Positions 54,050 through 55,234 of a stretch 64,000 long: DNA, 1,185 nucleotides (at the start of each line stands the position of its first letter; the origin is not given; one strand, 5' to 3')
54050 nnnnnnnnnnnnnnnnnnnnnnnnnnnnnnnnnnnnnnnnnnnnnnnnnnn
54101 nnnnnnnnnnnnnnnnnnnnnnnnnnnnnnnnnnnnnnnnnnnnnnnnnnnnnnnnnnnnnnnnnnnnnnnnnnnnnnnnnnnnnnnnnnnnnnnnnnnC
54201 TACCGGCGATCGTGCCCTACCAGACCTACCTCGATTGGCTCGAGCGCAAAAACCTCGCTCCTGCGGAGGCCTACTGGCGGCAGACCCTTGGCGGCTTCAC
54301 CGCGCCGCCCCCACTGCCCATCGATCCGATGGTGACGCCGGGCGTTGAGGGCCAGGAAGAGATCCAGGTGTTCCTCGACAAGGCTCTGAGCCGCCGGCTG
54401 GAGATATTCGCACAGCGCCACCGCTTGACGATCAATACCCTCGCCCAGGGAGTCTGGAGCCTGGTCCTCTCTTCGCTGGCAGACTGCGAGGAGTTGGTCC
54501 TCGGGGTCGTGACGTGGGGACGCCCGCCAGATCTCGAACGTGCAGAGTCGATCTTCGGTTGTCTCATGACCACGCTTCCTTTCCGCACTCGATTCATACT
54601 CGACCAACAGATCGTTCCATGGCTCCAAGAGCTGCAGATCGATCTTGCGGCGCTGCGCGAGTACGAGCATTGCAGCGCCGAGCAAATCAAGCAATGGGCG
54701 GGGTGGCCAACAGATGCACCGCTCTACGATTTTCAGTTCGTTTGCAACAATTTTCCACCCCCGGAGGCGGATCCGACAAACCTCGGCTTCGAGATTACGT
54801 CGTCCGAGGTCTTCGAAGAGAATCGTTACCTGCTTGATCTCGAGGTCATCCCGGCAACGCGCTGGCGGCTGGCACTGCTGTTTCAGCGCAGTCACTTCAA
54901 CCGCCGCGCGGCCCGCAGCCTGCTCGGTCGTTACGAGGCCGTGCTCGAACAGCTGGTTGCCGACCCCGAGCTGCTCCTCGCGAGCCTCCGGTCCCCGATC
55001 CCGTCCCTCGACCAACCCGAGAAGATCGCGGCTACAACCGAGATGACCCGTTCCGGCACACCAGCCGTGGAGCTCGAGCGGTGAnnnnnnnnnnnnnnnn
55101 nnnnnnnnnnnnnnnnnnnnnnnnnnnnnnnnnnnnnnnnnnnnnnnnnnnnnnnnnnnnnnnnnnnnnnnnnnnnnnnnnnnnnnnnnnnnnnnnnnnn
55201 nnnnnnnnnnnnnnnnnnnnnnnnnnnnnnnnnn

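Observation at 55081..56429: Chromatin-type SET methyltransferase and FIH-like JmjC oxygenase translationally fused into an NRPS operon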

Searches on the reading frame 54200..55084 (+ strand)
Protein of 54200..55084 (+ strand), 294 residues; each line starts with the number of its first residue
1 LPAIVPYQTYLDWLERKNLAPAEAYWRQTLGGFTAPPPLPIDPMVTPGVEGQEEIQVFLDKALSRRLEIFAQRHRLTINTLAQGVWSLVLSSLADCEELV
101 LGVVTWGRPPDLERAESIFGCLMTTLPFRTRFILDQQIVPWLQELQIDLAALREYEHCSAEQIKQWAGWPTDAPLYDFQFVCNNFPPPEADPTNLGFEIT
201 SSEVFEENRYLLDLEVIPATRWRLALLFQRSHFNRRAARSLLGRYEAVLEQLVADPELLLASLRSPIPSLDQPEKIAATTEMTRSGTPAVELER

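Call 12: search_protein_families(library=pfam, proteins=[window:54200-55084:+], max_evalue=0.01)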
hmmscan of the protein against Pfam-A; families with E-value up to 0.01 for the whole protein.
window:54200-55084:+ (294 aa): 1 family
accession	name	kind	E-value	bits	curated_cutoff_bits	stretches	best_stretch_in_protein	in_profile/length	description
PF00668.25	Condensation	-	8e-28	97.8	30.6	1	2-263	170-444/456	Condensation domain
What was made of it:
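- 53690..54990 (+): Terminal Condensation domain with an intact HHLLLDG motif (coordinates approximate). Pfam Condensation E 8e-28 on the last 294 aa (call 12).
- Checked: The last NRPS domain is a Condensation domain and there is no thioesterase (call 12).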
